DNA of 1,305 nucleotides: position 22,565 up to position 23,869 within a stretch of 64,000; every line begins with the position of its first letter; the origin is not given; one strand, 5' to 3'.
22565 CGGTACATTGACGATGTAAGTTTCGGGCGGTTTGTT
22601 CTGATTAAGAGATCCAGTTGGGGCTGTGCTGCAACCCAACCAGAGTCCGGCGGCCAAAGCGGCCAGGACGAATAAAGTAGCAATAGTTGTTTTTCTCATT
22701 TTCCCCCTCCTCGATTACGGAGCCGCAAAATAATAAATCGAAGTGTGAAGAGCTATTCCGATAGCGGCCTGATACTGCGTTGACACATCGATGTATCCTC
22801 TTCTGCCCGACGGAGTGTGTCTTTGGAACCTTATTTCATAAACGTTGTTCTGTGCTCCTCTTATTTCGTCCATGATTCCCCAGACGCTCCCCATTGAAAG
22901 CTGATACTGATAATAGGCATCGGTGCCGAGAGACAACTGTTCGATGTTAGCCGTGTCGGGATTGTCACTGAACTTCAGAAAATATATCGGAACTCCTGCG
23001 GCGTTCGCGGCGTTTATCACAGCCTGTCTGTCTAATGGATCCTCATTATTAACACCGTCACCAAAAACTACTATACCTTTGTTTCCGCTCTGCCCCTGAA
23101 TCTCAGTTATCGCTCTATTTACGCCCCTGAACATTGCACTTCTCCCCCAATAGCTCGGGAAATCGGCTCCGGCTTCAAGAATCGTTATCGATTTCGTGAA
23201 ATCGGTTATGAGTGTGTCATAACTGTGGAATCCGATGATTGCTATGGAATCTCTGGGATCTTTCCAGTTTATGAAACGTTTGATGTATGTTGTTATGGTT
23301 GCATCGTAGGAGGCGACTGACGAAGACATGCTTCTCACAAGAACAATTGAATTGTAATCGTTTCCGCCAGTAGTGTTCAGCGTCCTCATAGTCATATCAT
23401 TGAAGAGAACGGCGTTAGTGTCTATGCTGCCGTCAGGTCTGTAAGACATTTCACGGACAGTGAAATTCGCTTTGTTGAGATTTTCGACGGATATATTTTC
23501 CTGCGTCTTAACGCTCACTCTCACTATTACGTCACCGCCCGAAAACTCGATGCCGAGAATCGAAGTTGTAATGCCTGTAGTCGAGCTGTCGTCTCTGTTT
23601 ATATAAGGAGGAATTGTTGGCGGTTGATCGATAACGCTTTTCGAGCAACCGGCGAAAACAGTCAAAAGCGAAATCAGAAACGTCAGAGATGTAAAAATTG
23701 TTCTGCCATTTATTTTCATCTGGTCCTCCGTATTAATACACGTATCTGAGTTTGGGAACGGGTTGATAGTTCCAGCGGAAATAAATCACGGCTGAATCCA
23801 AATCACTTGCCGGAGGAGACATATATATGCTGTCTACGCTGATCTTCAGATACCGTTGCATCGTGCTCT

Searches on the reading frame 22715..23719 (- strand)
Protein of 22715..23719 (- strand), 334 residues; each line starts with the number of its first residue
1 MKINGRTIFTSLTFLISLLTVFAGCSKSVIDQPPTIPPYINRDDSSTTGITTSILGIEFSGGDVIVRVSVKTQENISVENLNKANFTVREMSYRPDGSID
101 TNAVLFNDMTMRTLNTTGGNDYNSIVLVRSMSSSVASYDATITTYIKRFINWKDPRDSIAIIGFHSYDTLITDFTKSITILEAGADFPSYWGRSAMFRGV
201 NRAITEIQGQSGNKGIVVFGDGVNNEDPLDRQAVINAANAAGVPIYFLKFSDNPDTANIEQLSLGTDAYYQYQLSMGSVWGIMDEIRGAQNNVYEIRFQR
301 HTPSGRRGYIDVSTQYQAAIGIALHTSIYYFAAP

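Call 17: search_protein_families(library=pfam, proteins=[window:22715-23719:-], max_evalue=0.01)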
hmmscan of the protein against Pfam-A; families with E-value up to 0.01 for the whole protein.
window:22715-23719:- (334 aa): 0 families

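Call 81: search_protein_families(library=ncbifam, proteins=[window:22715-23719:-], max_evalue=0.01)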
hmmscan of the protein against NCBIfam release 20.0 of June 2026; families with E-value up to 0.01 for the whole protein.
window:22715-23719:- (334 aa): 1 family
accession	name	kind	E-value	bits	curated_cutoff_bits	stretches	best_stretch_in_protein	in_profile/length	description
TIGR03436.1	acidobact_VWFA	subfamily_domain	8.3e-09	35.4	81.25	1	64-254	10-223/324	VWA domain-containing protein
